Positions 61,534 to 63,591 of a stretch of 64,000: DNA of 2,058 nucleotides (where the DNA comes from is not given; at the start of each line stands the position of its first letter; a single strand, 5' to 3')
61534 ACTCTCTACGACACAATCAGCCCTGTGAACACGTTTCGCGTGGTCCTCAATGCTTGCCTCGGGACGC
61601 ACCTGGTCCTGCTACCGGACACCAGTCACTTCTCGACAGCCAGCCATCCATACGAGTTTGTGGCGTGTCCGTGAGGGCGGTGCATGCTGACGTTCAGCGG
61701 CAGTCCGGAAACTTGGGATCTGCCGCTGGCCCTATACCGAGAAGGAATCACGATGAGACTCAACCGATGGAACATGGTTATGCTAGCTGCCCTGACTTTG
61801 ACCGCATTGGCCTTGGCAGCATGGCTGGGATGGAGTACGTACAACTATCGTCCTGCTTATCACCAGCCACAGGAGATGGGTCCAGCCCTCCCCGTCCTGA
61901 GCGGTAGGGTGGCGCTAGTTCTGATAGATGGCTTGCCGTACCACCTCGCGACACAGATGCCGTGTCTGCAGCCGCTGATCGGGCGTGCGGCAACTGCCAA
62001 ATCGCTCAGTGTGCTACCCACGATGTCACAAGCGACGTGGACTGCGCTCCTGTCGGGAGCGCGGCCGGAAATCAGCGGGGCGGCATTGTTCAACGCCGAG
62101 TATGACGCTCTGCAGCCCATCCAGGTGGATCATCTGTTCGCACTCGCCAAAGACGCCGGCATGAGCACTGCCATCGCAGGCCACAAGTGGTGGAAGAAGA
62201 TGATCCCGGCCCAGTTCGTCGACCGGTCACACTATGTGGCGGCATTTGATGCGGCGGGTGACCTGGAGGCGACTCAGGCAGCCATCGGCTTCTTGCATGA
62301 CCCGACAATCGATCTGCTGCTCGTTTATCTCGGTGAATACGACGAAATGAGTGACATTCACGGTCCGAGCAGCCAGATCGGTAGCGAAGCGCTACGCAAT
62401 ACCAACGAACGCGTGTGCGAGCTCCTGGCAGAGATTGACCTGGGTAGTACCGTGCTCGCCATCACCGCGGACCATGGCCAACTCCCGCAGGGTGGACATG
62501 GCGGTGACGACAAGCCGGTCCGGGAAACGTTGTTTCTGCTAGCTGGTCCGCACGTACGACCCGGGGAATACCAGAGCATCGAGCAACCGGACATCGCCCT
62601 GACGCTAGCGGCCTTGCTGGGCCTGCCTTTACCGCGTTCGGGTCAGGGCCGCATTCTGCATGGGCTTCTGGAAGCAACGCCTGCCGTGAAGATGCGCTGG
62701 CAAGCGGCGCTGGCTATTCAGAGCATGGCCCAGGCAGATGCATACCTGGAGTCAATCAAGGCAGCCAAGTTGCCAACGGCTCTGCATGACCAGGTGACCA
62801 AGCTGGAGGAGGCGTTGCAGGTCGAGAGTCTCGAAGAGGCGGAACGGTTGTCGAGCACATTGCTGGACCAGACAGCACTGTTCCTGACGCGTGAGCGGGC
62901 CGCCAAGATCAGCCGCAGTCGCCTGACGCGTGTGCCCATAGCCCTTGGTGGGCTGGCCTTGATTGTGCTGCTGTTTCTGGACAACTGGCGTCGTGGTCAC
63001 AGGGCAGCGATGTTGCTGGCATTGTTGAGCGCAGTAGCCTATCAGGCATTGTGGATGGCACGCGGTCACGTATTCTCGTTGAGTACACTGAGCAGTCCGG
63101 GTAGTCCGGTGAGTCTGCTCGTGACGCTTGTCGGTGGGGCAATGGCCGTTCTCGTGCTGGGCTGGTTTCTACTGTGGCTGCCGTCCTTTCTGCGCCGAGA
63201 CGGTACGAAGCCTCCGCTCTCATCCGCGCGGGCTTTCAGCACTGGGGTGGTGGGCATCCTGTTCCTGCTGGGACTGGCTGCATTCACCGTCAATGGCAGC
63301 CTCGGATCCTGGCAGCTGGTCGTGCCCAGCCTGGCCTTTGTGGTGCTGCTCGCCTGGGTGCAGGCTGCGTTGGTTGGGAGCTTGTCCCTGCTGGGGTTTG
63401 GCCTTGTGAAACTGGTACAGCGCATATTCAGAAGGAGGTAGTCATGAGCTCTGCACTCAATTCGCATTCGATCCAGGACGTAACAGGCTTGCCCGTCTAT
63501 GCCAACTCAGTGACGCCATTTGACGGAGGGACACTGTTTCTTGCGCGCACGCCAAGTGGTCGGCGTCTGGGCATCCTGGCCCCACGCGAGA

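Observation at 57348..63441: Extracytoplasmic cluster II: membrane-anchored clan-A glycosidase, UbiA prenyltransferase, LtaS/sulfatase-like enzyme and AlkP-family phosphodiesterase with C-terminal membrane domain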

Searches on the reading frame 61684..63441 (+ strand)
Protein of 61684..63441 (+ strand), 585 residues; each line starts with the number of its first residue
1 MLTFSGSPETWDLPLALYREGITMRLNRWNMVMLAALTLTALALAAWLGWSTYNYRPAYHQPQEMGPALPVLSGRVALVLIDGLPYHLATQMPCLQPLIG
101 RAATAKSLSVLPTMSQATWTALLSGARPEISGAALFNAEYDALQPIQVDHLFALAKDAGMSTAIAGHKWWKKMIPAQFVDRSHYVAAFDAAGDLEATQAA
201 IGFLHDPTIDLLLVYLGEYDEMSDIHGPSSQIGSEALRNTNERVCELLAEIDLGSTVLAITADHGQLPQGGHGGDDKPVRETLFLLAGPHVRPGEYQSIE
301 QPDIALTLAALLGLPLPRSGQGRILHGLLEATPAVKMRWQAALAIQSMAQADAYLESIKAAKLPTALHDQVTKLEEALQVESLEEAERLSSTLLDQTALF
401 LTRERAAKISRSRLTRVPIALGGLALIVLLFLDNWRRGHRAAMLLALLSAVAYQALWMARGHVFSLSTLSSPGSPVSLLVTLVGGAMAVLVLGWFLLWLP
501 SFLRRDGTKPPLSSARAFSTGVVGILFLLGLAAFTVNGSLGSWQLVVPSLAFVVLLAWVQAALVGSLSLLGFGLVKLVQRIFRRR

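Call 3: search_protein_families(library=pfam, proteins=[window:61684-63441:+], max_evalue=0.1)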
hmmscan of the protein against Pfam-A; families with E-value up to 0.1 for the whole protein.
window:61684-63441:+ (585 aa): 4 families
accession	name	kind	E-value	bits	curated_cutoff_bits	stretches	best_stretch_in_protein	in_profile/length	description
PF01663.27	Phosphodiest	-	1.6e-10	41.5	23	1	76-267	1-222/342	Type I phosphodiesterase / nucleotide pyrophosphatase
PF08665.17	PglZ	-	3.4e-07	30.8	25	2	207-268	112-174/179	PglZ domain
PF01676.23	Metalloenzyme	-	0.02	14.9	24.3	1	194-269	132-205/252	Metalloenzyme superfamily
PF20900.3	PMT_C3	-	0.087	12.9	27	0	141-208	62-127/181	Pasteurella multocida toxin, C3 domain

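Call 4: search_protein_families(library=ncbifam, proteins=[window:61684-63441:+], max_evalue=0.1)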
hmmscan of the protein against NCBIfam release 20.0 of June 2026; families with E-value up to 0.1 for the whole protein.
window:61684-63441:+ (585 aa): 2 families
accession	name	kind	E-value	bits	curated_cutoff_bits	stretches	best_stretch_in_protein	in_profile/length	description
NF003766.0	PRK05362.1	equivalog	0.036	12.8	256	1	234-321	304-389/396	phosphopentomutase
NF009049.0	PRK12383.1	equivalog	0.065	12.1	254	1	234-321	310-395/408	phosphopentomutase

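Call 8: search_solved_structures(query=window:61753-63441:+, max_evalue=1, show_alignments=2)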
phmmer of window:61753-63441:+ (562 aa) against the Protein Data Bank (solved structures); distinct sequences matched with E-value up to 1: 4.
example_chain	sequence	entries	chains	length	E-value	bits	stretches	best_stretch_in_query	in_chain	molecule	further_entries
5tcd_A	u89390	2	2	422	0.00025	23.2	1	203-301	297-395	Ectonucleotide pyrophosphatase/phosphodiesterase family member 7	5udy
2ec5_A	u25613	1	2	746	0.056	15.4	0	120-190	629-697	Dermonecrotic toxin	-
2ebf_X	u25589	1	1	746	0.064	15.2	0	122-190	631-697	Dermonecrotic toxin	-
2ebh_X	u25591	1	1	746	0.069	15.1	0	122-190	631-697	Dermonecrotic toxin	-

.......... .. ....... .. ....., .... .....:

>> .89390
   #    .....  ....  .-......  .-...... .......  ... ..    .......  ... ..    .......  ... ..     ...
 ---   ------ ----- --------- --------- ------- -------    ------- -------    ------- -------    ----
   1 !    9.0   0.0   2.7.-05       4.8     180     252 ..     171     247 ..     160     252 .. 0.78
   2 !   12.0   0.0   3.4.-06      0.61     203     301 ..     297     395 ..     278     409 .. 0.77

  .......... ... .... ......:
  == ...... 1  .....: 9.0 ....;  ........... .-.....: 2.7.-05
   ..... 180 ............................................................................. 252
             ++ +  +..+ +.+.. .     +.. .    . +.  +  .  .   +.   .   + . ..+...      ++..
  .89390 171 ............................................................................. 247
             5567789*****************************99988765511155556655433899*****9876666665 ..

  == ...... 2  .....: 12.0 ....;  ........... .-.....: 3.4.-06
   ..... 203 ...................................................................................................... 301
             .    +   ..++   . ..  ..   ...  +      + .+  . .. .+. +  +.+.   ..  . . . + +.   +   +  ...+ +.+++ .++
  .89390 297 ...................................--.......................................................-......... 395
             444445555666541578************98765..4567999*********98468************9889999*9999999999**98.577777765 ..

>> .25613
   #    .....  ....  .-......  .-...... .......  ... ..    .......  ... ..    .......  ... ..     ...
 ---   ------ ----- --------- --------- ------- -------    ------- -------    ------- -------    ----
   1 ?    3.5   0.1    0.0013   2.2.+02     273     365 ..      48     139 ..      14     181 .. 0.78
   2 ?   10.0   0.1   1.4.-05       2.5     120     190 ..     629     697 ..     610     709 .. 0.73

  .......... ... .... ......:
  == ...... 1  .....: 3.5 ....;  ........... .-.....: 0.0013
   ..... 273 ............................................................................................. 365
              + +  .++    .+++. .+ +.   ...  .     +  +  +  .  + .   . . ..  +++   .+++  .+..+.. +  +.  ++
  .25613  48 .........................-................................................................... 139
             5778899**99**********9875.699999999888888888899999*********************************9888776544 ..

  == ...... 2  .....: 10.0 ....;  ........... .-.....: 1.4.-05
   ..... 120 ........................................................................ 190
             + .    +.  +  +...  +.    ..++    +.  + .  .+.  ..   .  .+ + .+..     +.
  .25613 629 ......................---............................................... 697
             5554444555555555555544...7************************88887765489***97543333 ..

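Call 16: find_homologous_proteins(query=window:61753-63441:+)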
Query window:61753-63441:+ (562 aa): 36 proteins with E <= 0.001 among 8000 candidates.
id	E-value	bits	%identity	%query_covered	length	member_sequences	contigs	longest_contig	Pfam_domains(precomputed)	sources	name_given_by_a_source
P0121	0.0e+0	1218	100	100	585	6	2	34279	PF01663.28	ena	-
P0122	8.7e-236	802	66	100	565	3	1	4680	PF01663.28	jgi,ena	-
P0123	9.7e-233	792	66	100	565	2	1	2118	PF01663.28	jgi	jgi:hypothetical protein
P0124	3.7e-225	767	64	100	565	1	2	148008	PF01663.28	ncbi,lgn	-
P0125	2.5e-194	665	57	100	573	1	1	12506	PF01676.24,PF01663.28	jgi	jgi:hypothetical protein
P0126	6.5e-185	634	55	100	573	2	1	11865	PF01663.28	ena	-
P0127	2.4e-184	632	54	97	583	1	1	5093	PF01663.28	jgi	jgi:hypothetical protein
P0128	7.9e-166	571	50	100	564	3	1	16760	PF01676.24,PF01663.28,PF00884.29,PF08665.18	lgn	-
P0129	2.1e-160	553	48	99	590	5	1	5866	PF01676.24,PF01663.28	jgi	jgi:hypothetical protein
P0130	1.1e-159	551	48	99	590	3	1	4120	PF01676.24,PF01663.28,PF00884.29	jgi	-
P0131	1.5e-159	550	48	99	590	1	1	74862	PF01676.24,PF01663.28,PF00884.29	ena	-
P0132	2.3e-156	540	47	100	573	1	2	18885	PF01676.24,PF01663.28,PF00884.29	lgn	-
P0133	9.1e-142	492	48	97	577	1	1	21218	PF01663.28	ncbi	-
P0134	2.2e-137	477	47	96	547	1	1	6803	PF01663.28,PF00884.29,PF08665.18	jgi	jgi:hypothetical protein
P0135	8.9e-133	462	45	95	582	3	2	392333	PF01676.24,PF01663.28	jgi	-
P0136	3.2e-68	249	37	65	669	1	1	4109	PF01676.24,PF01663.28,PF00884.29,PF08665.18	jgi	jgi:hypothetical protein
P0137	7.5e-68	248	42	59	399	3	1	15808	PF01676.24,PF01663.28,PF00884.29,PF08665.18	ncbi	-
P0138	1.4e-66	244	33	86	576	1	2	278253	PF01663.28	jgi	jgi:hypothetical protein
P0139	7.6e-65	238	33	97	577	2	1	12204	PF01663.28,PF00884.29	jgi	-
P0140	1.5e-63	234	32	76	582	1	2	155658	PF01676.24,PF01663.28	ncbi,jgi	-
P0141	1.9e-55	207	35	71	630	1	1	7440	PF01676.24,PF01663.28,PF00884.29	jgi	-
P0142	1.5e-49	187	39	50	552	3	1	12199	PF01663.28,PF00884.29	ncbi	-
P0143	6.9e-47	179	28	99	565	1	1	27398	PF01676.24,PF01663.28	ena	-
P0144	3.4e-43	166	32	86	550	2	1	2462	PF01676.24,PF01663.28,PF00884.29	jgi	jgi:hypothetical protein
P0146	5.5e-40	156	31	94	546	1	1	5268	PF01676.24,PF01663.28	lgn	-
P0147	6.6e-40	156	27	95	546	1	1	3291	PF01676.24,PF01663.28,PF00884.29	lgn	-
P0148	1.1e-39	155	37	46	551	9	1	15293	PF01663.28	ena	-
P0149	1.9e-37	147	27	95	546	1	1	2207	PF01676.24,PF01663.28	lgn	-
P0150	2.6e-33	134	32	78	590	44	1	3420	PF01676.24,PF01663.28,PF08665.18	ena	-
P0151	9.0e-32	129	30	93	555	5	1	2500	PF01663.28,PF00884.29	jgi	jgi:hypothetical protein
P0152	5.1e-27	113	31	47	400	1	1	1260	PF01676.24,PF01663.28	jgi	jgi:hypothetical protein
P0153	8.1e-24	102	32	51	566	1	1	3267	PF01676.24,PF01663.28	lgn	-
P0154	2.8e-18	84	31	51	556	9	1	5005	PF01676.24,PF01663.28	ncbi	ncbi:MAG TPA: alkaline phosphatase family protein [Kofleriaceae bacterium]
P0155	1.1e-16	79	30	55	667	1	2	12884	PF01663.28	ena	-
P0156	2.1e-5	42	26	49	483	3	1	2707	PF01663.28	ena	-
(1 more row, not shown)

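Call 17: find_encoding_contigs(protein=P0124, flank=10000, max_places=1)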
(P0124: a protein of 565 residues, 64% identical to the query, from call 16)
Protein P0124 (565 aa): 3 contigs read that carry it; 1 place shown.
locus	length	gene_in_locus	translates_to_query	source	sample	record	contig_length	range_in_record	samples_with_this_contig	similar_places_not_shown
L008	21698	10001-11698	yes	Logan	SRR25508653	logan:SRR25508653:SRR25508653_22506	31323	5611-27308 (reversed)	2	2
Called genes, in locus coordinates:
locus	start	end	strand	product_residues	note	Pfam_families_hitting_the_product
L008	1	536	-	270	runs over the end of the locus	PF00392:GntR, PF07729:FCD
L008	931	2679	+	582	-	-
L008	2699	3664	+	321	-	PF02810:SEC-C, PF25948:DUF7986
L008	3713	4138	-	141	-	PF12773:DZR, PF13240:Zn_Ribbon_1 (faint), PF13248:Zn_ribbon_3 (faint), PF10571:UPF0547 (weak)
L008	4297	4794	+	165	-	PF02577:BFN_dom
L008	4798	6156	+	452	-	PF00772:DnaB, PF03796:DnaB_C, PF06745:ATPase, PF13481:AAA_25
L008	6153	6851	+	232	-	PF07261:DnaB_2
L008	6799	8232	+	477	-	PF13521:AAA_28 (faint), PF01695:IstB_IS21, PF00308:Bac_DnaA (weak), PF00931:NB-ARC (faint), PF02367:TsaE (faint), PF00004:AAA (weak), PF01695:IstB_IS21, PF00308:Bac_DnaA (weak), +4 more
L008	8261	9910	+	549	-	PF00150:Cellulase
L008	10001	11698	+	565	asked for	PF01663:Phosphodiest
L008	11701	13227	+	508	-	PF16257:UxaE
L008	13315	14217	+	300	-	PF00583:Acetyltransf_1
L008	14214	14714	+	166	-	PF19928:DUF6391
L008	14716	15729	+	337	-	PF06144:DNA_pol3_delta, PF21694:DNA_pol3_delta_C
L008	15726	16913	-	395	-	PF00579:tRNA-synt_1b, PF22421:SYY_C-terminal, PF01479:S4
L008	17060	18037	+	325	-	PF01244:Peptidase_M19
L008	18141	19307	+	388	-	PF11258:DUF3048, PF17479:DUF3048_C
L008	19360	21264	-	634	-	PF01663:Phosphodiest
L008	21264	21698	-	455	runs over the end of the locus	PF01547:SBP_bac_1, PF13416:SBP_bac_8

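Call 18: find_encoding_contigs(protein=P0131, flank=10000, max_places=1)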
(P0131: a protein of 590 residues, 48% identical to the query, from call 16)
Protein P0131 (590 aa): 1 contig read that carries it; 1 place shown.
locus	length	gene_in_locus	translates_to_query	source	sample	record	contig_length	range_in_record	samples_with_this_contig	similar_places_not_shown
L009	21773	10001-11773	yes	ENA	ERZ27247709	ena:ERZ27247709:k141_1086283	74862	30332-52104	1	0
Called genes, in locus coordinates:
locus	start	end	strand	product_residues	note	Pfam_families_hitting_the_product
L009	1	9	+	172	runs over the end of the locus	PF02075:RuvC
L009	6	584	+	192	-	PF01330:RuvA_N, PF00633:HHH (faint), PF12826:HHH_2 (faint), PF12836:HHH_3 (faint), PF21176:RecR_HhH (faint), PF14520:HHH_5, PF07499:RuvA_C (weak)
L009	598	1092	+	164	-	PF02674:Colicin_V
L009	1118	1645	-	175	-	PF01327:Pep_deformylase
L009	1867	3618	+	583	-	-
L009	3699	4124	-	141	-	PF17032:Zn_ribbon_15 (faint), PF12773:DZR, PF13240:Zn_Ribbon_1 (faint), PF13248:Zn_ribbon_3 (weak), PF10571:UPF0547 (weak)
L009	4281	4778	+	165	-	PF02577:BFN_dom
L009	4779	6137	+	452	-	PF00772:DnaB, PF13481:AAA_25, PF03796:DnaB_C, PF06745:ATPase (weak)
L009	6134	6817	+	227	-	PF07261:DnaB_2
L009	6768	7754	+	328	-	PF01695:IstB_IS21, PF00308:Bac_DnaA, PF24883:NPHP3_N (faint), PF00004:AAA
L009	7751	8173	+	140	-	PF01695:IstB_IS21 (faint)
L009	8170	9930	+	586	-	PF00150:Cellulase (weak), PF17996:CE2_N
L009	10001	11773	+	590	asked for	PF00884:Sulfatase (faint), PF01663:Phosphodiest, PF01676:Metalloenzyme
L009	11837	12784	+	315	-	PF13508:Acetyltransf_7 (faint), PF00583:Acetyltransf_1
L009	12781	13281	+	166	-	PF19928:DUF6391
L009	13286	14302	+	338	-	PF06144:DNA_pol3_delta, PF21694:DNA_pol3_delta_C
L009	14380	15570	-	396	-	PF00579:tRNA-synt_1b, PF22421:SYY_C-terminal, PF01479:S4 (weak)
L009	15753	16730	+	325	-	PF01244:Peptidase_M19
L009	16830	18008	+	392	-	PF11258:DUF3048, PF17479:DUF3048_C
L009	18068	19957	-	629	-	PF01663:Phosphodiest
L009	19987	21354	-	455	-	PF01547:SBP_bac_1, PF13416:SBP_bac_8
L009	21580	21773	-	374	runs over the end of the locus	PF04055:Radical_SAM, PF12836:HHH_3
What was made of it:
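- L009 reads dnaC-g1-g4-AcT-DUF6391-holA (call 18). A second Phosphodiest gene next to a solute-binding protein lies 7-8 kb downstream of g4 in L008 and L009 (calls 17, 18).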

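Call 19: find_encoding_contigs(protein=P0135, flank=10000, max_places=1)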
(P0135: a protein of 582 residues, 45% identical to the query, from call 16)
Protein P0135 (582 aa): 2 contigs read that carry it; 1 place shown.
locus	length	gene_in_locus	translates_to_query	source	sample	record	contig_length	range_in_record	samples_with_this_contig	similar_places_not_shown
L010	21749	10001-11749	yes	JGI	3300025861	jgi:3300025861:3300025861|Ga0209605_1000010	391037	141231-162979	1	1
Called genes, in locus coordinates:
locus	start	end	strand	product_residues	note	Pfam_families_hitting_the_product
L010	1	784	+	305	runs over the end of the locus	PF00583:Acetyltransf_1, PF13508:Acetyltransf_7 (weak)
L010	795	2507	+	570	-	-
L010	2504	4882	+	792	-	PF13231:PMT_2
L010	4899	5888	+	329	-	PF00535:Glycos_transf_2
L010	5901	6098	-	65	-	PF21344:Zn_ribbon_LysW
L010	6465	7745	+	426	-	PF07691:PA14, PF10528:GLEYA (faint), PF07691:PA14, PF25275:Golvesin_C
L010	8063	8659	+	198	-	PF13328:HD_4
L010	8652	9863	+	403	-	PF04165:DUF401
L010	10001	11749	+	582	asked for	PF01663:Phosphodiest, PF01676:Metalloenzyme (weak)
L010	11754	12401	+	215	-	PF13483:Lactamase_B_3, PF12706:Lactamase_B_2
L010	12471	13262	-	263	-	PF00795:CN_hydrolase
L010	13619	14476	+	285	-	PF00583:Acetyltransf_1 (weak), PF08445:FR47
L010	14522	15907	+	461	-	PF00144:Beta-lactamase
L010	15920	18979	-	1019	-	PF02811:PHP, PF07733:DNA_pol3_alpha, PF17657:DNA_pol3_finger, PF14579:HHH_6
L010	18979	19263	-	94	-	PF04456:DUF503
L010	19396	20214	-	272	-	PF21948:LplA-B_cat, PF03099:BPL_LplA_LipB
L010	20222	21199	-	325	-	PF04055:Radical_SAM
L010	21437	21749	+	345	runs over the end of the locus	PF00962:A_deaminase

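Call 20: find_encoding_contigs(protein=P0138, flank=10000, max_places=1)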
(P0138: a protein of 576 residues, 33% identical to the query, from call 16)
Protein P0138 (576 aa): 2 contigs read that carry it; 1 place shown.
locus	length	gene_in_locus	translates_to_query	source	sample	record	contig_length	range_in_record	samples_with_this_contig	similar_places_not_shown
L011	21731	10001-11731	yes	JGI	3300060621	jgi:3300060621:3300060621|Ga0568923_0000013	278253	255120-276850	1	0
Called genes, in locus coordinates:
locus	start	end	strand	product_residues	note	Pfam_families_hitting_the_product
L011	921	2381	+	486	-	PF00037:Fer4 (weak), PF12838:Fer4_7, PF13187:Fer4_9 (weak), PF14697:Fer4_21, PF00037:Fer4, PF01266:DAO, PF13450:NAD_binding_8, PF01593:Amino_oxidase, +9 more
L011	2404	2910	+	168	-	PF01575:MaoC_dehydratas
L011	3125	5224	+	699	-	PF09594:GT87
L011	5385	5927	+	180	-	PF02674:Colicin_V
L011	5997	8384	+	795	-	PF00488:MutS_V, PF20297:MSSS (weak), PF01713:Smr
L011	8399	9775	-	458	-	PF26314:MptA_B_family (weak), PF09594:GT87 (weak)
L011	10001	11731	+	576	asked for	PF01663:Phosphodiest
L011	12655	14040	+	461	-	PF02310:B12-binding, PF04055:Radical_SAM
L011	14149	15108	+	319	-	PF00535:Glycos_transf_2, PF13641:Glyco_tranf_2_3, PF13632:Glyco_trans_2_3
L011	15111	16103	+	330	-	PF03706:LPG_synthase_TM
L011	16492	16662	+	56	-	-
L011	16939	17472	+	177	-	PF00072:Response_reg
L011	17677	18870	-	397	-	PF00072:Response_reg, PF00512:HisKA, PF02518:HATPase_c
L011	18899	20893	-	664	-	PF09308:LuxQ-periplasm (faint), PF17203:sCache_3_2, PF17201:Cache_3-Cache_2, PF17202:sCache_3_3, PF00672:HAMP, PF00512:HisKA, PF02518:HATPase_c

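Call 30: find_related_loci(query=A2, collection=genome_contigs, flank=10000)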
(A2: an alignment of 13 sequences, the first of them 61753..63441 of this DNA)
Query A2 (562 aa) in genome_contigs; peptide patterns used: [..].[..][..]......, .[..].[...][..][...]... (x = any residue, [..] = any of these).
44 stretches matched a pattern; 4 encode a relative of the query (tblastn E <= 1e-3); 3 distinct loci.
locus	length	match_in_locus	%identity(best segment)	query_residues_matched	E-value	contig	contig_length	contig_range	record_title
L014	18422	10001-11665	48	1-547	3e-126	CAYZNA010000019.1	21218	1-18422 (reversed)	MAG TPA_asm: uncultured Anaerolineales bacterium isolate binchicken_co232_135 genome assembly, contig: NODE_4724_length_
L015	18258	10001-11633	44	2-546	6e-110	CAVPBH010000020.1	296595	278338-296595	MAG: uncultured Chloroflexia bacterium isolate MFD00032.bin.1.166 genome assembly, contig: contig_52500, whole genome sh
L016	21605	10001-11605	45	2-537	2e-127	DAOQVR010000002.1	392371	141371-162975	MAG TPA_asm: Anaerolineae bacterium isolate AMR_MDS_1083 NODE_7_length_392371_cov_24.609575, whole genome shotgun sequen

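Call 33: search_protein_families(library=pfam, proteins=[L010:795-2507:+, L010:2504-4882:+], max_evalue=0.01)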
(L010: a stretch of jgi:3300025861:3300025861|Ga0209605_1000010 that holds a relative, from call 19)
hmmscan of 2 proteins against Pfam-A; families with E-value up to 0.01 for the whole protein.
L010:795-2507:+ (570 aa): 3 families
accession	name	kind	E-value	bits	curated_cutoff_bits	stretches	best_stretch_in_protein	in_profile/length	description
PF00150.24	Cellulase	-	0.0023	17.9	23.5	1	86-208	21-132/272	Cellulase (glycosyl hydrolase family 5)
PF01229.23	Glyco_hydro_39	-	0.0023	17.2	26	1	100-261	45-210/472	Glycosyl hydrolases family 39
PF17996.7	CE2_N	-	0.0056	17.2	27.9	1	456-513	21-81/108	Carbohydrate esterase 2 N-terminal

L010:2504-4882:+ (792 aa): 1 family
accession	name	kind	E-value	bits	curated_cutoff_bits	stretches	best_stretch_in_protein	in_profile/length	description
PF13231.12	PMT_2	-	6.6e-15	56.1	26.1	1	59-216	2-158/160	Dolichyl-phosphate-mannose-protein mannosyltransferase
